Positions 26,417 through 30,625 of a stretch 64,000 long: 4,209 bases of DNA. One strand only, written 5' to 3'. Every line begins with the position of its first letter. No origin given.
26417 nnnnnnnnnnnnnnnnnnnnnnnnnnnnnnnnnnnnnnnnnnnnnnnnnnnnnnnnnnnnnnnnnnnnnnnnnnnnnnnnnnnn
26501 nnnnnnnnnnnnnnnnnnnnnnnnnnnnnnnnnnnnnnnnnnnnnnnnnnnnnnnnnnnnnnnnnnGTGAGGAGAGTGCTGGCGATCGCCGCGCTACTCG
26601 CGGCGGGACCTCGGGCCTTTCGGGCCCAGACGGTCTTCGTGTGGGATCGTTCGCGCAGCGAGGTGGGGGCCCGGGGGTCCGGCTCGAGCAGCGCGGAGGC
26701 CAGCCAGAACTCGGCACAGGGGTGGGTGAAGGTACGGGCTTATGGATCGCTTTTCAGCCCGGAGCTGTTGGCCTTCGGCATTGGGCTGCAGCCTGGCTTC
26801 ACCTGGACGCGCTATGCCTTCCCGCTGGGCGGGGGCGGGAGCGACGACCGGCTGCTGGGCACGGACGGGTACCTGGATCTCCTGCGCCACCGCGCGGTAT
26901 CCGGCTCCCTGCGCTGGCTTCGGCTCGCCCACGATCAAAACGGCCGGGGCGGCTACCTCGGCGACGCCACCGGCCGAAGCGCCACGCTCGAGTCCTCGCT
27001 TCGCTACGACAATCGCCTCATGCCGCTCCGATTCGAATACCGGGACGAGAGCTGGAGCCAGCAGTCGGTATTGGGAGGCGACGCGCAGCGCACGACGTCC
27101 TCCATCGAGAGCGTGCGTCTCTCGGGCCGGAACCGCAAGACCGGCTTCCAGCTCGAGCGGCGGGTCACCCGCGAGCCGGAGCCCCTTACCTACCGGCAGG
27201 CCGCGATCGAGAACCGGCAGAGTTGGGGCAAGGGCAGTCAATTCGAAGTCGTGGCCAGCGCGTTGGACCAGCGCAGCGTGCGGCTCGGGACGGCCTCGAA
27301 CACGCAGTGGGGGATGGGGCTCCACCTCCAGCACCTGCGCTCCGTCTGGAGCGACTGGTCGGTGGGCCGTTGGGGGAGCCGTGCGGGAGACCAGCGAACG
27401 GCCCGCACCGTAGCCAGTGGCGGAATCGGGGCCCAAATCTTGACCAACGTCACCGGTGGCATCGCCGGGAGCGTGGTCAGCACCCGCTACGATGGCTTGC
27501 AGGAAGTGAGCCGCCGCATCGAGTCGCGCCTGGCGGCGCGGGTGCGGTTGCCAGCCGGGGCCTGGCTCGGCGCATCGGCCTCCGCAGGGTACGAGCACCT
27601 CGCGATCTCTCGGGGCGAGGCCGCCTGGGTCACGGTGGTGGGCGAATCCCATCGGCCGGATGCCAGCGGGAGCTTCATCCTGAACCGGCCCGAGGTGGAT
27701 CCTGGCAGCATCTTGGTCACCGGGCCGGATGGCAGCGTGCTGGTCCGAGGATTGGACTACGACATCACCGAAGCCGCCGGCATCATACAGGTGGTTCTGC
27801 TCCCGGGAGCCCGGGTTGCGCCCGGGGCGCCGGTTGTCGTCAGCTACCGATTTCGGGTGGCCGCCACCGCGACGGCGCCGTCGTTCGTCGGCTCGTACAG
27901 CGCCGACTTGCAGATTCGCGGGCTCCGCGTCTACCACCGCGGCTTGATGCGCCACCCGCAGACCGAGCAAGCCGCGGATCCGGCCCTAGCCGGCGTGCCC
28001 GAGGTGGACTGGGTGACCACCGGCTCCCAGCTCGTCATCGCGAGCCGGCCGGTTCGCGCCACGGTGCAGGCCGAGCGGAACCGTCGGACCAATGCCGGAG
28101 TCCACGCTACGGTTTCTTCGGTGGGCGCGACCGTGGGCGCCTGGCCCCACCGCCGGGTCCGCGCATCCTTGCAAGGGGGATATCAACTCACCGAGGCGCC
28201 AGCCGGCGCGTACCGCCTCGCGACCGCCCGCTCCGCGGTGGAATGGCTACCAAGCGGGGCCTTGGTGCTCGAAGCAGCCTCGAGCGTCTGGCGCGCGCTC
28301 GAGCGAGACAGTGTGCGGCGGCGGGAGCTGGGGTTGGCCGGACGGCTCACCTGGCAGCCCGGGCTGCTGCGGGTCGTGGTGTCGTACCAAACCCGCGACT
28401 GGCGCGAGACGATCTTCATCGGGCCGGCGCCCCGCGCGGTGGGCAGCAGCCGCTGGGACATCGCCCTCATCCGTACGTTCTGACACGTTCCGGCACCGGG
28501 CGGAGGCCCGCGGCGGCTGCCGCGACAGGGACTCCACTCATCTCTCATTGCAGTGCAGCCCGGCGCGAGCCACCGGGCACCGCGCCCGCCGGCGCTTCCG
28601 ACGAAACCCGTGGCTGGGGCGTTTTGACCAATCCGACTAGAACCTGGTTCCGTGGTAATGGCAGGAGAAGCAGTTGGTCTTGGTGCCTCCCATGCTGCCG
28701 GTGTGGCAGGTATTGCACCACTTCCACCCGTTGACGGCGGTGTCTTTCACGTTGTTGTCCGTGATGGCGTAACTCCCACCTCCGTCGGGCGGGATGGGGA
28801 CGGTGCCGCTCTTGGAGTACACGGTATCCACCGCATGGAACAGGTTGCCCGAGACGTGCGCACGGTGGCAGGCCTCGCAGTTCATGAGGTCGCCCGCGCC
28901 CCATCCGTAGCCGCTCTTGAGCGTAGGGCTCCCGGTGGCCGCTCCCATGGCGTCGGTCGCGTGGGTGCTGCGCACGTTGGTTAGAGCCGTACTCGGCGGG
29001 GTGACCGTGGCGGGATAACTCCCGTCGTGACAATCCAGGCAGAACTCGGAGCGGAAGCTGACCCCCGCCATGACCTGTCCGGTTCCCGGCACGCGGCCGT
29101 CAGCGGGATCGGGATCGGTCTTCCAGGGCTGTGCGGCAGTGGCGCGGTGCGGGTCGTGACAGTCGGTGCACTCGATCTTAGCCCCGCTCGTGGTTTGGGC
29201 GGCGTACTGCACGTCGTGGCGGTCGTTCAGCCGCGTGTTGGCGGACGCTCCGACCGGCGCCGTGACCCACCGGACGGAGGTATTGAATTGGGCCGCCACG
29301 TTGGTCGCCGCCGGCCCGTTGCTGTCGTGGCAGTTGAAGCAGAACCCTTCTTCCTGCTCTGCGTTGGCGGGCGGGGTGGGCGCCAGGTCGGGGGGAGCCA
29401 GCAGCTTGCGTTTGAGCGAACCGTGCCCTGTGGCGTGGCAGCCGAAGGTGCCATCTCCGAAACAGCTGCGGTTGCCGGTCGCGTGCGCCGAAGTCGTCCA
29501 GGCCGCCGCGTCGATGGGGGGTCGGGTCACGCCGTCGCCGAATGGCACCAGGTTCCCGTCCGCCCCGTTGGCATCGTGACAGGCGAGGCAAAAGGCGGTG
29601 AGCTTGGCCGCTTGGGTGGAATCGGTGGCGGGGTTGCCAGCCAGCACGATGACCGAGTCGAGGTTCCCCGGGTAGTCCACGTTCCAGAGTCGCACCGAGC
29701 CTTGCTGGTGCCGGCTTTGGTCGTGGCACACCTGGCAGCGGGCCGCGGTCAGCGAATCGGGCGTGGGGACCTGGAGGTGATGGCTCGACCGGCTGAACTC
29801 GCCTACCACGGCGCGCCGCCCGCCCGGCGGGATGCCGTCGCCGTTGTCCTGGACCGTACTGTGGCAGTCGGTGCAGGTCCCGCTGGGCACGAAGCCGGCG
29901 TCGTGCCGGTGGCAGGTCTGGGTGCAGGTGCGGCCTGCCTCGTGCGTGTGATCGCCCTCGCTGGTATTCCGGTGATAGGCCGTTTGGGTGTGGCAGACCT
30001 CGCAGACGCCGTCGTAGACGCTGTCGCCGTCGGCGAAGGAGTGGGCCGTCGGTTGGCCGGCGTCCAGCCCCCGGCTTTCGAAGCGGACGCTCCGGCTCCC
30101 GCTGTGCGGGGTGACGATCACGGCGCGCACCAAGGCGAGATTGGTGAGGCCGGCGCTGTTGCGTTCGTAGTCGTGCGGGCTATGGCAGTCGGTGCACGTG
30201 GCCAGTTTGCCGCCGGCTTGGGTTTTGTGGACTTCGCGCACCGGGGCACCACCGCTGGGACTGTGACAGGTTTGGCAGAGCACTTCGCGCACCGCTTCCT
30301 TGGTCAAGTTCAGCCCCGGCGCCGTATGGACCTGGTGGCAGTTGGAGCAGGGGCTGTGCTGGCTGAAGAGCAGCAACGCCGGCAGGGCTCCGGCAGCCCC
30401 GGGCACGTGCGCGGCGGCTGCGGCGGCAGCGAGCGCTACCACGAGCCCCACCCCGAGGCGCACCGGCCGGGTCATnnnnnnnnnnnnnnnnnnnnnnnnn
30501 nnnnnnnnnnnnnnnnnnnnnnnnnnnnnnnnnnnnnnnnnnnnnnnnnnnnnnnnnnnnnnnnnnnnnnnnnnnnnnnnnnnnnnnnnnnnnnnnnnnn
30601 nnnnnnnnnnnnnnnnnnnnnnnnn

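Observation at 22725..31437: Locus A: c7-type hexaheme lipoprotein coupled to a 638-aa outer-membrane barrel and surrounded by 4-, 7- and 13-heme cytochromes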

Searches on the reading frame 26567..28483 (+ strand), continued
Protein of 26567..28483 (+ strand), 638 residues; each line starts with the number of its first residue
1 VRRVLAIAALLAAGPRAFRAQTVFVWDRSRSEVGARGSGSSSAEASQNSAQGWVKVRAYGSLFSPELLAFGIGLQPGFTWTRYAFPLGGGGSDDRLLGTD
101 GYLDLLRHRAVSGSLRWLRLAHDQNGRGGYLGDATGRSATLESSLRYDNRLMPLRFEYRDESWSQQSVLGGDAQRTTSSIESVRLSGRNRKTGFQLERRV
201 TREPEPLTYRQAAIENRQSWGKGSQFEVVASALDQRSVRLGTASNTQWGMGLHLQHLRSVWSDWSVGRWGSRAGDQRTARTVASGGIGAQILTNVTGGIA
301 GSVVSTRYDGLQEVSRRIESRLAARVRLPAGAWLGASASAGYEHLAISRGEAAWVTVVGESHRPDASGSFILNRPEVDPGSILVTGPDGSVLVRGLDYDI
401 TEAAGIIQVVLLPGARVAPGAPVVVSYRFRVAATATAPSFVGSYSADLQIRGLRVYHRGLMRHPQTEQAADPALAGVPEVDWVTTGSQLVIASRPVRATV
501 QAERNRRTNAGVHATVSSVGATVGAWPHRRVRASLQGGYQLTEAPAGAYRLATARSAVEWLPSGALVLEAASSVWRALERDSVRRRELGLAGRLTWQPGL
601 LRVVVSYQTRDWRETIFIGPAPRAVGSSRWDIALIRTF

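Call 34: fold_search(model_id=the predicted structure, library=pdb)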
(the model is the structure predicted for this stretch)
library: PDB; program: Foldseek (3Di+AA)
matches with E <= 10: 798; with E <= 0.001: 189
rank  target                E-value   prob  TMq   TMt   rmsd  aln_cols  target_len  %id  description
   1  9a3c_MODEL_1_A        3.3e-08  1.00  0.28  0.25  18.5       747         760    8  Model of E. coli Fiu by in-cell photo-crosslinking MS and deep learning (released 2023-02-24)
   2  6bpn                  6.1e-08  1.00  0.28  0.27  17.3       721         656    8  The crystal structure of the Ferric-Catecholate import receptor Fiu from E. coli K12: Open form (C2221) (released 2018-11-28)
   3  6bpm_A                8.8e-08  1.00  0.26  0.24  21.4       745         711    7  The crystal structure of the Ferric-Catecholate import receptor Fiu from K12 E. coli: Closed form (C21) (released 2018-11-28)
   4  5fp2_B                1.5e-07  1.00  0.28  0.32  17.1       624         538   10  Crystal structure of the siderophore receptor PirA from Pseudomonas aeruginosa (released 2015-12-09)
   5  5fp1                  1.5e-07  1.00  0.27  0.26  19.5       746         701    7  Crystal structure of the siderophore receptor PiuA from Acinetobacter baumannii (released 2016-05-11)
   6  2hdi_A                1.8e-07  1.00  0.23  0.24  15.7       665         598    9  Crystal structure of the Colicin I receptor Cir from E.coli in complex with receptor binding domain of Colicin Ia. (released 2007-05-08)
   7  4epa                  2.0e-07  1.00  0.30  0.31  18.3       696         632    9  The crystal structure of the ferric yersiniabactin uptake receptor FyuA from Yersinia pestis (released 2012-06-20)
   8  6v81                  2.8e-07  1.00  0.28  0.28  16.1       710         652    8  The crystal structure of the outer-membrane transporter YncD (released 2020-05-06)
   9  8agd_A                3.2e-07  1.00  0.31  0.19  19.2       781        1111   10  Full SDBC and SOD assembly (released 2023-04-12)
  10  5fr8_A                5.4e-07  1.00  0.23  0.21  17.7       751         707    9  Crystal structure of the siderophore receptor PirA from Acinetobacter baumannii (released 2016-05-11)
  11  5fok_B                6.2e-07  1.00  0.29  0.29  17.1       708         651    7  Crystal structure of the siderophore receptor PiuA from Pseudomonas aeruginosa (released 2016-05-11)
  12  9c4o                  9.4e-07  1.00  0.24  0.23  18.5       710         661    9  Cryo-EM structure of PqqU with ligand PQQ (released 2024-06-19)
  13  5mzs                  1.0e-06  1.00  0.26  0.24  16.1       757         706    8  Crystal structure of the ferric enterobactin receptor (PfeA) mutant (R480A_Q482A) from Pseudomonas aeruginosa (released 2018-02-14)
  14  4rdr                  1.2e-06  1.00  0.32  0.30  17.3       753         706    8  Structure of the bacterial Zn-transporter ZnuD from Neisseria meningitidis (locked conformation bound to zinc and cadmiu (released 2015-08-19)
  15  2hdf                  1.3e-06  1.00  0.23  0.24  17.1       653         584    9  Crystal structure of the Colicin I receptor Cir from E.coli (released 2007-05-08)
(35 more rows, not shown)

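Call 97: list_cluster_members(proteins=[P0001, P0014, P0050, P0111, P0004])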
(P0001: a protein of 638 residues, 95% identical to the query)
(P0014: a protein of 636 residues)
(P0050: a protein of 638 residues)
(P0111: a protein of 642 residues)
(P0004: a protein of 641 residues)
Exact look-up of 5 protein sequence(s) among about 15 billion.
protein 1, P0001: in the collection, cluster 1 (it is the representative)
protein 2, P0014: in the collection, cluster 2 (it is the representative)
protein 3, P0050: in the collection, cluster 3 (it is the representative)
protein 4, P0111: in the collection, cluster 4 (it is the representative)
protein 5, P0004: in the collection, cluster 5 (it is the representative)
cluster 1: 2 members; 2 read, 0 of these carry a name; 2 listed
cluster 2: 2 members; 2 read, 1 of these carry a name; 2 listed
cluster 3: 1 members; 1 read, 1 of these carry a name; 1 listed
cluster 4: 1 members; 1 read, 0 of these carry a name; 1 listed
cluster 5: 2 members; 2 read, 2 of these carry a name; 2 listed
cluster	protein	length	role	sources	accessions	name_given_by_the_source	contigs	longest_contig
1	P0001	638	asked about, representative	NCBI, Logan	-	-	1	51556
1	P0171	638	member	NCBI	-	-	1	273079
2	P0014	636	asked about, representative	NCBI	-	-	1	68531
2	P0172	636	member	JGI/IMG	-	hypothetical protein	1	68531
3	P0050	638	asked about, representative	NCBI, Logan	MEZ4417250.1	MAG: hypothetical protein R3E10_15960 [Gemmatimonadota bacterium]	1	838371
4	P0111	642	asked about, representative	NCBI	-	-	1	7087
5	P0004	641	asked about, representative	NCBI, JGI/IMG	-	hypothetical protein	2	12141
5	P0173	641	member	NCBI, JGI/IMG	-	hypothetical protein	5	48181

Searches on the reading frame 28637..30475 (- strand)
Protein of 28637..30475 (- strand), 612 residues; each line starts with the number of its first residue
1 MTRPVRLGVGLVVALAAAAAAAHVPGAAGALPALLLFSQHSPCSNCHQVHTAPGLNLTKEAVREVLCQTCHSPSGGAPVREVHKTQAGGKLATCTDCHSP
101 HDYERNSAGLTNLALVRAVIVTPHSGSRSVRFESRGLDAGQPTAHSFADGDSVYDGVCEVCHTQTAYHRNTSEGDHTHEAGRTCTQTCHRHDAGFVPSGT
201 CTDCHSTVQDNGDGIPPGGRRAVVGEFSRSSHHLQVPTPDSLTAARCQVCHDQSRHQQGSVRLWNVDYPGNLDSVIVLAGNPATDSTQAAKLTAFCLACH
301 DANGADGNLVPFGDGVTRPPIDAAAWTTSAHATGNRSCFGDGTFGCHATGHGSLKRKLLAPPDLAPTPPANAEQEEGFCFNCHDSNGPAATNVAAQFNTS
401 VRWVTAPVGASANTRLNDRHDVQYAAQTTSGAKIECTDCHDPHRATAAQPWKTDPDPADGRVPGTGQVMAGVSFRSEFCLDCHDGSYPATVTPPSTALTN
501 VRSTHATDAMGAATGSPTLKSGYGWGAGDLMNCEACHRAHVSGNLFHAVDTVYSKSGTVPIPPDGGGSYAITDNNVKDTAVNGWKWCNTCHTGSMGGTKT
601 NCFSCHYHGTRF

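Call 3: search_protein_families(library=pfam, proteins=[window:28637-30475:-], max_evalue=0.1)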
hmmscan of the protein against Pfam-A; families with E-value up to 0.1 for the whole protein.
window:28637-30475:- (612 aa): 4 families
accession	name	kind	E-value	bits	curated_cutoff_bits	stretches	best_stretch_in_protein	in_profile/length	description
PF14522.11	Cytochrome_C7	-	6.8e-16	58.3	24.8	3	431-537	10-66/67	Cytochrome c7 and related cytochrome c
PF09699.15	Paired_CXXCH_1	-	4.1e-11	42.8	20.6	2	43-73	9-38/41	Doubled CXXCH motif (Paired_CXXCH_1)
PF14537.11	Cytochrom_c3_2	-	3.5e-06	27.8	25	1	41-105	7-71/79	Cytochrome c3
PF03264.19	Cytochrom_NNT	-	7.3e-06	26.3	24.1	1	62-208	34-167/174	NapC/NirT cytochrome c family, N-terminal region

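Call 4: search_protein_families(library=ncbifam, proteins=[window:28637-30475:-], max_evalue=0.1)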
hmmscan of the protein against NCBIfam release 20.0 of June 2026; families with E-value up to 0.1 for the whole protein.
window:28637-30475:- (612 aa): 6 families
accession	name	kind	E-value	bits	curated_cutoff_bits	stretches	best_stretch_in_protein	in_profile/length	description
TIGR03508.1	decahem_SO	subfamily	9.2e-07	28.6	192.2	1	42-103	96-155/258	DmsE family decaheme c-type cytochrome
NF041028.1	decahem_GSU2203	exception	2.4e-06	27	325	1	39-111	124-194/317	GSU2203 family decaheme c-type cytochrome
TIGR01905.1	paired_CXXCH_1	subfamily_domain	2.5e-06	27.3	25.2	2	42-72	8-37/41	doubled CXXCH domain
TIGR02162.1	torC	equivalog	0.0017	17.7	478.2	1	64-248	44-215/387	pentaheme c-type cytochrome TorC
NF047727.1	4hemeCytCCctA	equivalog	0.0025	17.9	180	1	36-104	33-93/109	tetraheme c-type cytochrome CctA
TIGR03153.1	cytochr_NrfH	equivalog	0.03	14.4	134.2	1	36-88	24-75/138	cytochrome c nitrite reductase small subunit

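Call 68: search_solved_structures(query=window:28637-30475:-, max_evalue=1)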
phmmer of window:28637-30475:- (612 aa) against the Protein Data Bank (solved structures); distinct sequences matched with E-value up to 1: 3.
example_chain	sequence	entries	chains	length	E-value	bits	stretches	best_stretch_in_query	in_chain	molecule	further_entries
2j7a_C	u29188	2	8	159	0.66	11.7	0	428-456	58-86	CYTOCHROME C QUINOL DEHYDROGENASE NRFH | NAPC/NIRT CYTOCHROME C FAMILY PROTEIN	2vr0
2k3v_A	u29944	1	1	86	0.81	11.4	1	41-103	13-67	Tetraheme cytochrome c-type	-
9kyw_A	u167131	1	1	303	0.83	11.4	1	306-424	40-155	Scaffolding protein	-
